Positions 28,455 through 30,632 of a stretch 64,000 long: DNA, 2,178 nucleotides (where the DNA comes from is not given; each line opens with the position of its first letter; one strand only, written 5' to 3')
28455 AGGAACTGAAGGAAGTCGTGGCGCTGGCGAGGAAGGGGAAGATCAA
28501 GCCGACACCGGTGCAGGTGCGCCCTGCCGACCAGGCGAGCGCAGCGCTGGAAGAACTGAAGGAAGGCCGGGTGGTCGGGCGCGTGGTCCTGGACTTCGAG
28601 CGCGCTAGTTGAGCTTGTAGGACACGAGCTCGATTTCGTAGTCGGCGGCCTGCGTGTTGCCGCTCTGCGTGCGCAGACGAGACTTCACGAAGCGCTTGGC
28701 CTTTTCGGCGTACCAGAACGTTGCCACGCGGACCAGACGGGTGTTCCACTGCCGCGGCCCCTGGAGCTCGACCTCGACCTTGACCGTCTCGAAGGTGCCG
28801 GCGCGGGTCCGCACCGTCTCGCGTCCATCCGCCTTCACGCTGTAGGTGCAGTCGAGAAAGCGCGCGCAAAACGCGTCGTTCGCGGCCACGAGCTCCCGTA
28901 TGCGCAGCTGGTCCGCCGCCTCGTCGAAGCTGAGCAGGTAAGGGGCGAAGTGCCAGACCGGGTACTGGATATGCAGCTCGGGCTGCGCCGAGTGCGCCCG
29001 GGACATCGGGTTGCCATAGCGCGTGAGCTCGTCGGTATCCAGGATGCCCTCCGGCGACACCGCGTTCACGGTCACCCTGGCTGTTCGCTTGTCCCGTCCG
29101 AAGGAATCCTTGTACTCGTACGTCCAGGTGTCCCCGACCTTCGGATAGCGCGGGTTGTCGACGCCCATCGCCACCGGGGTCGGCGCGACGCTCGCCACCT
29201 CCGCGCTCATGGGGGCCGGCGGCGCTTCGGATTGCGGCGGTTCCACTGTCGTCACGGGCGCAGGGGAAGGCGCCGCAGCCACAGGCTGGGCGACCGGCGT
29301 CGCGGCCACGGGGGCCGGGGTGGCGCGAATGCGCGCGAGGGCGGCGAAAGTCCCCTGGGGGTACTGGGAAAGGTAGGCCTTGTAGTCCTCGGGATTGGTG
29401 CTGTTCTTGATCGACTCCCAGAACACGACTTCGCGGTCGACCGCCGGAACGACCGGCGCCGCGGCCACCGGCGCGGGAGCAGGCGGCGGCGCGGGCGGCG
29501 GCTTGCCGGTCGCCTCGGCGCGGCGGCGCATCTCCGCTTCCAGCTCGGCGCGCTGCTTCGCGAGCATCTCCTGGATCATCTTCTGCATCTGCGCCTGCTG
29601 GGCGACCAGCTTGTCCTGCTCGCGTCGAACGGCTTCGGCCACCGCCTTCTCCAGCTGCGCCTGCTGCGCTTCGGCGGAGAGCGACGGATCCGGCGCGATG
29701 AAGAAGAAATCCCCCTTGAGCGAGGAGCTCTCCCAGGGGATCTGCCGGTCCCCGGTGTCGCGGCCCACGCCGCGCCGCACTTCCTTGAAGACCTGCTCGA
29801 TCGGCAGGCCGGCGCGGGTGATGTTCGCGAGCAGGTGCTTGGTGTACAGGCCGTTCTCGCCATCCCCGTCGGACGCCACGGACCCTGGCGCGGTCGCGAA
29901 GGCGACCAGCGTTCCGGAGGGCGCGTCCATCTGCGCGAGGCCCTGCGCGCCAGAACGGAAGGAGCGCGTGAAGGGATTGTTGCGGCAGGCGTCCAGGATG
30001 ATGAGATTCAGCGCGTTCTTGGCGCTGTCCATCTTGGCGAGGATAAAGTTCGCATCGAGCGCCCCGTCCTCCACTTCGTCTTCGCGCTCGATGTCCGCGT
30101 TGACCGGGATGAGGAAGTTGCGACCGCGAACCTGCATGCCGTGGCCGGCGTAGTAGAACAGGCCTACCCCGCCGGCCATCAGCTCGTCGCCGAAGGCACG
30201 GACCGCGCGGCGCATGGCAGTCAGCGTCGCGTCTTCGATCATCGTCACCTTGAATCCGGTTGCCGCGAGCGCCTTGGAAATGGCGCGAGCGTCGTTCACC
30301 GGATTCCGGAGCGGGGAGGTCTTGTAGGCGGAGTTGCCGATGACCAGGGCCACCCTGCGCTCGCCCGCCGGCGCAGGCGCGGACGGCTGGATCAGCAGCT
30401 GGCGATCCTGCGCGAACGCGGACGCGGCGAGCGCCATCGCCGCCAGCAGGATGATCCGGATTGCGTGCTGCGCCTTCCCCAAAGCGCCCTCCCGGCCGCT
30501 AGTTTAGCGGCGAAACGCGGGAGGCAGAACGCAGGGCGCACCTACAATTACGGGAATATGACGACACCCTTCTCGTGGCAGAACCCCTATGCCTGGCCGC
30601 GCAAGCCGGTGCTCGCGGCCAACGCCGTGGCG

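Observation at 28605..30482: Exported multidomain caspase-like (C14) protease with an unassigned C-terminal domain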

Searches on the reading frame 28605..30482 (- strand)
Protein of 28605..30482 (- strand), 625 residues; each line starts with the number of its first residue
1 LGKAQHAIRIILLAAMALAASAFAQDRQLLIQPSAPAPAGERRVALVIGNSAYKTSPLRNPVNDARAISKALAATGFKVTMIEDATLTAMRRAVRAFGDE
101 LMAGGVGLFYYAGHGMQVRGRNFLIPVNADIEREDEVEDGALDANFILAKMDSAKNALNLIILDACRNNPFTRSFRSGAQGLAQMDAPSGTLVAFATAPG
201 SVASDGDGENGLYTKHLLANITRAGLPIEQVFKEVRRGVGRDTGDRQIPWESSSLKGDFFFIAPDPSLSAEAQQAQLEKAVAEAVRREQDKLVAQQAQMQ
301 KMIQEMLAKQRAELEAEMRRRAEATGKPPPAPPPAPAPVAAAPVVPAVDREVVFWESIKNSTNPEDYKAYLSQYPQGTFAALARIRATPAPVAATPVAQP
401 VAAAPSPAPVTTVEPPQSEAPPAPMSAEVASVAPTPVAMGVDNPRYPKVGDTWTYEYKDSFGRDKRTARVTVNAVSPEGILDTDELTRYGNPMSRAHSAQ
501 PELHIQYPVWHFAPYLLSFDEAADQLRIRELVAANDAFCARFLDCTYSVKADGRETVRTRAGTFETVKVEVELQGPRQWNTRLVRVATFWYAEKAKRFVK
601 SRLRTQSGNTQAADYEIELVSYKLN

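Call 3: search_protein_families(library=pfam, proteins=[window:28605-30482:-], max_evalue=1)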
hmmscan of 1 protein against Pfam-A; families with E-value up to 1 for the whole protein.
window:28605-30482:- (625 aa): 5 families
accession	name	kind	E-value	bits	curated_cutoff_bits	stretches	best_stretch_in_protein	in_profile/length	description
PF00656.27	Peptidase_C14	-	2e-40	139.3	21.4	1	42-260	1-233/233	Caspase domain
PF12770.12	CHAT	-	5e-07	29.9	24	1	27-184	63-216/289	CHAT domain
PF11306.15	DUF3108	-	0.0018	18.6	26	1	547-604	143-196/209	Protein of unknown function (DUF3108)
PF01364.23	Peptidase_C25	-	0.0027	17.5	23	1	98-240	222-346/374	Peptidase family C25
PF21347.3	DUF3108_like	-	0.021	15.2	27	1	550-593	135-177/199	DUF3108-like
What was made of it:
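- On Peptidase family C14 (clan CD caspase fold): PF00656: 139.3 bits against a cut-off of 21.4, residues 42-260, model positions 1-233 of 233 (call 3).
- On Paracaspase (MALT1 type): No Ig or death-domain family among the Pfam hits at E<=1 (call 3).
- Checked: PF00656 Peptidase_C14 covers residues 42-260 at E=2e-40, matching the model end to end (call 3).
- C14 domain at E=2e-40, matching the model end to end (call 3).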

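Call 4: search_protein_families(library=ncbifam, proteins=[window:28605-30482:-], max_evalue=1)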
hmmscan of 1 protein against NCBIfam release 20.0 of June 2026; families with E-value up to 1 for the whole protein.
window:28605-30482:- (625 aa): 2 families
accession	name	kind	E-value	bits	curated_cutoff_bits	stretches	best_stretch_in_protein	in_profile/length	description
NF047832.1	caspase_w_EACC1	subfamily_domain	3.5e-17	62.6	140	1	44-227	2-189/211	caspase, EACC1-associated type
TIGR02680.1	TIGR02680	hypoth_equivalog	0.032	12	462.85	1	272-339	531-597/1356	TIGR02680 family protein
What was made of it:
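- On EACC1-associated caspase (NCBIfam NF047832; NTP-dependent conflict systems): 62.6 bits against a cut-off of 140 (call 4).
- A weak match to NCBIfam caspase_w_EACC1 (call 4). The EACC1 score is 62.6 bits against a cut-off of 140 (call 4).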

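Call 5: search_solved_structures(query=window:28605-30482:-, max_evalue=1, show_alignments=2)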
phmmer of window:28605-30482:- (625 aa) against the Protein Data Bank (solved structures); distinct sequences matched with E-value up to 1: 13.
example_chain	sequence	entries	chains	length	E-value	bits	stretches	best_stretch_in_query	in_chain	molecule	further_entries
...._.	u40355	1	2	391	5.6e-16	61.5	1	32-205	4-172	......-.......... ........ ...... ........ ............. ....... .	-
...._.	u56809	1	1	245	7.2e-16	61.2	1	36-205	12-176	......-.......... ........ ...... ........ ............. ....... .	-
6f7i_A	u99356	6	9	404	2.5e-15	59.4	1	36-205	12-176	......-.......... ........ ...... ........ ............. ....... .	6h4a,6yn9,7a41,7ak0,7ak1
3v55_A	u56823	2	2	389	2.9e-15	59.2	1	37-205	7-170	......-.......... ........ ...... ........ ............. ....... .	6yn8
8v4x_A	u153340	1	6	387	3.1e-15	59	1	37-205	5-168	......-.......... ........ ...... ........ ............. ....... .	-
9mkc_A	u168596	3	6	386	3.5e-15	58.9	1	37-205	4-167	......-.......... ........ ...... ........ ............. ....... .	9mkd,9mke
7pav_A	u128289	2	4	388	1.4e-14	56.9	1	42-205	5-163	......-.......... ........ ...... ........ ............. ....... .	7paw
4i1p_A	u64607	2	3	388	1.4e-14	56.9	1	42-205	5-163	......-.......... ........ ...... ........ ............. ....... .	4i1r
3uo8_B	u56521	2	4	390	1.4e-14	56.9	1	42-205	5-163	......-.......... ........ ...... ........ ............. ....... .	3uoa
3v4l_A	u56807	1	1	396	5.3e-14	55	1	37-217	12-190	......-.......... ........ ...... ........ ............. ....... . homolog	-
6rgo_C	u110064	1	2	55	0.33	12.8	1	289-316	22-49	Autophagy protein 16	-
9bds_A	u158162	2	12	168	0.64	11.8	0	534-572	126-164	Transcription attenuation protein MtrB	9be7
6ysy_B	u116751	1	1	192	0.66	11.8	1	321-361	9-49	Myosin light chain 1/3, skeletal muscle isoform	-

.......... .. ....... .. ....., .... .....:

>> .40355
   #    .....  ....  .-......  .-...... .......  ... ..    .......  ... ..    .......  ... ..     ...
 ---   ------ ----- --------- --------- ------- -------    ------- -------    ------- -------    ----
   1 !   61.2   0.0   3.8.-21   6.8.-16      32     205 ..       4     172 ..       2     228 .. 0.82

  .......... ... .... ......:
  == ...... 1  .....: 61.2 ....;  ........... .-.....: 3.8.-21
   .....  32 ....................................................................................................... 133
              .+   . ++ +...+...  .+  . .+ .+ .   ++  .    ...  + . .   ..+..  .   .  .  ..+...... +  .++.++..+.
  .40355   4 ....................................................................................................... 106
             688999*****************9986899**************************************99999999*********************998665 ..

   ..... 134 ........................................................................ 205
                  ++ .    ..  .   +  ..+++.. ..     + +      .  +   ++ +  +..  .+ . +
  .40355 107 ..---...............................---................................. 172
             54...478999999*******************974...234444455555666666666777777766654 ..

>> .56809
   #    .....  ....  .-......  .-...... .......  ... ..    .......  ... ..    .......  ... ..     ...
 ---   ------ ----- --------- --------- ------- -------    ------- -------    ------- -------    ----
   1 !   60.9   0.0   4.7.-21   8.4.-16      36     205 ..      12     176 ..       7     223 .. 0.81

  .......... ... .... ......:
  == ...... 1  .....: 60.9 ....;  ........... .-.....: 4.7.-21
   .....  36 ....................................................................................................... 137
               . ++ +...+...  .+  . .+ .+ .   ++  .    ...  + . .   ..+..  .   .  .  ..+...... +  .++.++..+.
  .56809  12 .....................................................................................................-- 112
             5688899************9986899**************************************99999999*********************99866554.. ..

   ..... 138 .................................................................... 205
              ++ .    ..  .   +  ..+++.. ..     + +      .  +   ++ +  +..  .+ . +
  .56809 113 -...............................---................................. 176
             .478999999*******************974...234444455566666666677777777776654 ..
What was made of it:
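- Tried and rejected: PDB sequence search with the whole protein found nothing for residues beyond 265 (call 5).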

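Call 6: find_homologous_proteins(query=window:28605-30482:-)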
Query window:28605-30482:- (625 aa): 7898 proteins with E <= 0.001 among 8000 candidates; the best 120 are listed.
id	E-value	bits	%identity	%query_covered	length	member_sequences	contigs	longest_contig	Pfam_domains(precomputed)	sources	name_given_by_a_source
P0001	0.0e+0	1382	100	100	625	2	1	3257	PF00656.28,PF12770.13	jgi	-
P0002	7.3e-287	971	71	100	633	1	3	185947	PF00656.28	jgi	jgi:hypothetical protein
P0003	2.7e-253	860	62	95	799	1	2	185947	PF11306.16,PF00656.28,PF21347.3,PF12770.13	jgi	jgi:uncharacterized caspase-like protein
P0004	4.1e-253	859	60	96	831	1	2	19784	PF11306.16,PF00656.28,PF21347.3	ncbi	-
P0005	6.9e-252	855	66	100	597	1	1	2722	PF00656.28,PF21347.3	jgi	jgi:uncharacterized caspase-like protein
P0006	8.8e-250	848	66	96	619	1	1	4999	PF00656.28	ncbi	-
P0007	9.4e-249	845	64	98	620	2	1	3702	PF00656.28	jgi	-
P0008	4.7e-245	833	64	99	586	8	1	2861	PF00656.28,PF21347.3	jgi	jgi:uncharacterized caspase-like protein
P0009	1.4e-239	815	66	96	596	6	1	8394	PF11306.16,PF00656.28,PF21347.3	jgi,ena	-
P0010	2.7e-238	811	64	100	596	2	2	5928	PF11306.16,PF00656.28,PF21347.3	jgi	jgi:uncharacterized caspase-like protein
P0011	1.8e-230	785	63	98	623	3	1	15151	PF00656.28,PF21347.3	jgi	-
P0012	9.7e-226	769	62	99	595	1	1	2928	PF00656.28,PF12770.13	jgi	jgi:uncharacterized caspase-like protein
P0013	2.7e-223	761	62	98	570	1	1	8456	PF00656.28,PF21347.3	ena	-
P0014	1.5e-219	749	88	46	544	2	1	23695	PF00656.28,PF12770.13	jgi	jgi:uncharacterized caspase-like protein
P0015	1.8e-219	748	81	51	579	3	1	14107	PF00656.28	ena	-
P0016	3.3e-217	741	57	99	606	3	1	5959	PF00656.28,PF21347.3,PF12770.13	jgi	-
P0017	8.4e-217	740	62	94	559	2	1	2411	PF00656.28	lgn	-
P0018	3.7e-215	734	60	96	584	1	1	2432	PF11306.16,PF00656.28,PF21347.3,PF12770.13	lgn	-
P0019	5.0e-215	734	57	100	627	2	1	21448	PF00656.28,PF21347.3,PF12770.13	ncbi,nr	ncbi:MAG: caspase family protein [Betaproteobacteria bacterium]|nr:caspase family protein [Betaprote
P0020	2.7e-214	731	84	48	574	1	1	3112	PF00656.28,PF12770.13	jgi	jgi:uncharacterized caspase-like protein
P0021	6.2e-214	730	82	50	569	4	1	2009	PF00656.28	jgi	jgi:uncharacterized caspase-like protein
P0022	4.4e-213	727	54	99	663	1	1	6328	PF00656.28,PF21347.3,PF12770.13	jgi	jgi:uncharacterized caspase-like protein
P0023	1.1e-210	719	80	50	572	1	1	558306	PF00656.28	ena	-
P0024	3.0e-210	718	59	98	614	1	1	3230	PF00656.28,PF21347.3,PF12770.13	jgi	jgi:uncharacterized caspase-like protein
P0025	1.8e-206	705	55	100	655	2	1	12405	PF00656.28,PF21347.3,PF12770.13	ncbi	-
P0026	1.3e-204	699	57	98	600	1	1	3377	PF00656.28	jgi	jgi:uncharacterized caspase-like protein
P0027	9.4e-204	696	69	50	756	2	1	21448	PF11306.16,PF00656.28,PF21347.3,PF12770.13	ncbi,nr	ncbi:MAG: caspase family protein [Betaproteobacteria bacterium]|nr:caspase family protein [Betaprote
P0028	1.9e-203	695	57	100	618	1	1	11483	PF00656.28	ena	-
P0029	6.5e-201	687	77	49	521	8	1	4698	PF00656.28,PF21347.3,PF12770.13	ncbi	-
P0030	2.9e-196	672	76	50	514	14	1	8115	PF00656.28,PF21347.3,PF12770.13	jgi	jgi:hypothetical protein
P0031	6.4e-189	647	54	100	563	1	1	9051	PF00656.28,PF21347.3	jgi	jgi:uncharacterized caspase-like protein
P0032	7.9e-186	637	71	47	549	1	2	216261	PF00656.28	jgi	jgi:uncharacterized caspase-like protein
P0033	1.8e-179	616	61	60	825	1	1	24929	PF11306.16,PF00656.28,PF21347.3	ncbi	-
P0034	7.2e-179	614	53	95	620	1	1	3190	PF00656.28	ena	-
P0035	2.2e-178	613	70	48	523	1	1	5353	PF00656.28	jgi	jgi:hypothetical protein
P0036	7.1e-178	611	52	95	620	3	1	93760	PF00656.28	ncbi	-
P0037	3.6e-177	609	50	99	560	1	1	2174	PF00656.28,PF12770.13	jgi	jgi:hypothetical protein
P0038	9.7e-176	604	62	60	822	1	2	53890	PF11306.16,PF00656.28,PF21347.3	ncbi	ncbi:MAG: caspase family protein [Burkholderiales bacterium]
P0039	1.2e-172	594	66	54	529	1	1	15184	PF00656.28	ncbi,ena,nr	ncbi:MAG TPA: caspase family protein [Burkholderiales bacterium]|nr:caspase family protein [Burkhold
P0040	1.0e-171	591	48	95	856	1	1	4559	PF11306.16,PF00656.28,PF21347.3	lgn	-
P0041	3.7e-170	586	48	93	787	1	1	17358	PF11306.16,PF00656.28,PF21347.3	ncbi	ncbi:MAG: caspase family protein [Gammaproteobacteria bacterium]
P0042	2.7e-169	583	62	60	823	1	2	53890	PF11306.16,PF00656.28,PF21347.3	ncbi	ncbi:MAG: caspase domain-containing protein [Burkholderiales bacterium]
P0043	6.1e-169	582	46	96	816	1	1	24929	PF11306.16,PF00656.28,PF21347.3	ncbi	-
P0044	1.2e-162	561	46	98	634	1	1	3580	PF00656.28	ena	-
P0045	8.2e-158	545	48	96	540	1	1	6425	PF00656.28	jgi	jgi:uncharacterized caspase-like protein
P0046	6.6e-157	542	65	49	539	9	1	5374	PF00656.28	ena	-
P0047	8.3e-157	541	61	53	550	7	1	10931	PF00656.28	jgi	-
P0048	1.1e-156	541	62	54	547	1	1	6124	PF00656.28,PF12770.13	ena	-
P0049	2.9e-156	540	73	40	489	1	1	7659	PF00656.28,PF21347.3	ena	-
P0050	1.0e-155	538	71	47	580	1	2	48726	PF00656.28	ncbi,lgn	-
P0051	2.3e-155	537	63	51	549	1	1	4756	PF00656.28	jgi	-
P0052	1.0e-153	531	70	47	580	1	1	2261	PF00656.28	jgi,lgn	jgi:uncharacterized caspase-like protein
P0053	1.7e-153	531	72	46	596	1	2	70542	PF00656.28,PF21347.3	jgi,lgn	jgi:uncharacterized caspase-like protein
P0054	3.8e-152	526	67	50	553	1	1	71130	PF00656.28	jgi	-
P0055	1.9e-151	524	47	98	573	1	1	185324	PF00656.28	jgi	jgi:uncharacterized caspase-like protein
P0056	3.6e-150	520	62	52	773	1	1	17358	PF11306.16,PF00656.28,PF21347.3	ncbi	ncbi:MAG: caspase domain-containing protein [Gammaproteobacteria bacterium]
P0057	9.3e-150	518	69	45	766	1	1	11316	PF00656.28,PF21347.3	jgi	jgi:uncharacterized caspase-like protein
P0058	1.2e-149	518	63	50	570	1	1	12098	PF00656.28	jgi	-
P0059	9.5e-149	515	47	61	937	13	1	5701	PF00656.28,PF21347.3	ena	-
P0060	1.3e-148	514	65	46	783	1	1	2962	PF11306.16,PF00656.28,PF21347.3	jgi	jgi:uncharacterized caspase-like protein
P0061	2.0e-147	510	47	98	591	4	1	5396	PF00656.28,PF12770.13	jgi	jgi:uncharacterized caspase-like protein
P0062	1.3e-146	508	67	58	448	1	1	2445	PF00656.28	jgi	-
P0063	1.6e-146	508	64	52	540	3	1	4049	PF11306.16,PF00656.28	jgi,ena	-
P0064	1.9e-146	507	46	98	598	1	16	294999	PF00656.28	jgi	jgi:uncharacterized caspase-like protein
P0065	2.9e-145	503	67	46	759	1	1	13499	PF11306.16,PF00656.28,PF21347.3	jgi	jgi:uncharacterized caspase-like protein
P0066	2.0e-144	501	64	51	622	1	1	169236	PF00656.28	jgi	jgi:uncharacterized caspase-like protein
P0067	2.4e-144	500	67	46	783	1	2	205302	PF00656.28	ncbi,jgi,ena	-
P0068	1.1e-143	498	65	46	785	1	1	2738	PF11306.16,PF00656.28,PF21347.3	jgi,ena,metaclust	metaclust:\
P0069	3.7e-143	496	61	51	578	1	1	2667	PF00656.28,PF21347.3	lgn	-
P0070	5.8e-143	496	42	98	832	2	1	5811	PF11306.16,PF00656.28,PF21347.3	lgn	-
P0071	1.2e-142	495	65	48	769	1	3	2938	PF11306.16,PF00656.28,PF21347.3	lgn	-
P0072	2.4e-141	490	44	99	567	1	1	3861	PF00656.28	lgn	-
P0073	6.1e-141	489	48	94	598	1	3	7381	PF00656.28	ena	-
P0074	7.6e-140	485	44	99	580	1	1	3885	PF00656.28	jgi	jgi:hypothetical protein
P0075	3.9e-139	483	45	98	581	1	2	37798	PF00656.28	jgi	jgi:hypothetical protein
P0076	9.5e-139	482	61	51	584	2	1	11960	PF00656.28,PF12770.13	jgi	jgi:hypothetical protein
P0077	1.1e-138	482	46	99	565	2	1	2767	PF00656.28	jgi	jgi:uncharacterized caspase-like protein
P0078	1.9e-138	481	46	99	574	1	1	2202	PF00656.28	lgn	-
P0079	1.7e-136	474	65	53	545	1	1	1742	PF00656.28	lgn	-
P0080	2.8e-136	474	62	52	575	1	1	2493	PF00656.28,PF12770.13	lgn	-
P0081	3.9e-136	473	-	-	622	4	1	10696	PF00656.28,PF12770.13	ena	-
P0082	4.2e-136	473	44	99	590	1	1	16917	PF00656.28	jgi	jgi:uncharacterized caspase-like protein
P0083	1.4e-135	471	64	45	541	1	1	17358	PF00656.28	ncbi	ncbi:MAG: caspase domain-containing protein [Gammaproteobacteria bacterium]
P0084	2.4e-135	471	59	52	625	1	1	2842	PF00656.28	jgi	jgi:uncharacterized caspase-like protein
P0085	2.5e-135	471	62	47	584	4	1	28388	PF00656.28,PF12770.13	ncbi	-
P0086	4.0e-135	470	63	49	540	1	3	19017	PF00656.28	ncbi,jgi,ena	-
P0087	1.2e-134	468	62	47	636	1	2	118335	PF00656.28,PF21347.3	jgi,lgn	jgi:uncharacterized caspase-like protein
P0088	1.2e-134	468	68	46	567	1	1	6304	PF00656.28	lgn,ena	-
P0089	1.4e-133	465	70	44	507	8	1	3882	PF00656.28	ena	-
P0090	1.6e-133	465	66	50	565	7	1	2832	PF00656.28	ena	-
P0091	1.9e-133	464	43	99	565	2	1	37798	PF00656.28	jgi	jgi:uncharacterized caspase-like protein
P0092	3.1e-133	464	67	47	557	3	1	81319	PF00656.28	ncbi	-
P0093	4.9e-133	463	43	98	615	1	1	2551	PF00656.28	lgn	-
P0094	3.0e-132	460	65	49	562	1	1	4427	PF00656.28,PF21347.3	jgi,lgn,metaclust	metaclust:\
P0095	4.0e-132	460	59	56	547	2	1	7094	PF00656.28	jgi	jgi:uncharacterized caspase-like protein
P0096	4.3e-132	460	59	52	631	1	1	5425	PF00656.28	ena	-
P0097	7.4e-132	459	43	98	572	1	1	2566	PF00656.28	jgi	jgi:hypothetical protein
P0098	4.9e-131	456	41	97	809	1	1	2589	PF11306.16,PF00656.28,PF21347.3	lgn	-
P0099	6.1e-131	456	56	49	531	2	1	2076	PF00656.28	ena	-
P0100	6.8e-131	456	59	62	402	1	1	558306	PF00656.28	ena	-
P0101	1.0e-130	455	58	45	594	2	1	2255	PF00656.28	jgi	jgi:uncharacterized caspase-like protein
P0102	3.5e-130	454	58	54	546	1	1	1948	PF00656.28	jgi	-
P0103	3.7e-130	453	60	45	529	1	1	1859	PF00656.28,PF21347.3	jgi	-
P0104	1.4e-129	452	57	54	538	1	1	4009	PF00656.28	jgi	jgi:hypothetical protein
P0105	5.1e-129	450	44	99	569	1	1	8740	PF00656.28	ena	-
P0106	1.9e-128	448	44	97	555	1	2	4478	PF00656.28,PF12770.13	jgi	jgi:hypothetical protein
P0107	1.9e-127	445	57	52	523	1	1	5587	PF00656.28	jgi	-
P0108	2.5e-127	444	60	48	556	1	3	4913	PF00656.28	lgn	-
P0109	2.8e-127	444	61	49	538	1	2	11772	PF00656.28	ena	-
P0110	2.9e-127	444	57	48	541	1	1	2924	PF00656.28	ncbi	-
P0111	5.3e-127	443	60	50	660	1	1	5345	PF00656.28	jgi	jgi:uncharacterized caspase-like protein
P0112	6.3e-127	443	60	51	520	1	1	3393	PF00656.28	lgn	-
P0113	9.9e-127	442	42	96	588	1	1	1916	PF00656.28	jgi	jgi:uncharacterized caspase-like protein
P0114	3.3e-126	440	61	49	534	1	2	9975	PF00656.28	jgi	jgi:hypothetical protein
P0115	5.4e-126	440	54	55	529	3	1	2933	PF00656.28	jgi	-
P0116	1.5e-125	438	43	99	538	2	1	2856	PF00656.28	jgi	jgi:hypothetical protein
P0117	2.2e-125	438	42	98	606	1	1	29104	PF13525.13,PF00656.28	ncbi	-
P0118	6.6e-125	436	60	48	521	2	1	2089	PF00656.28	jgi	jgi:hypothetical protein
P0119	1.0e-124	435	60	47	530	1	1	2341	PF00656.28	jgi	jgi:hypothetical protein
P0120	1.6e-124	435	60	47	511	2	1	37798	PF00656.28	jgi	jgi:uncharacterized caspase-like protein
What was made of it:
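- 28605..30482 (-): Complete gene: 625-aa exported C14 protease with a DUF3108-like C-terminal domain (stop codon 28605-28607). 100%-identical database protein P0001 and thousands of homologues (call 6).
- Checked: It has 7898 database homologues, the best at 100% and 71% identity over the full length (call 6).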
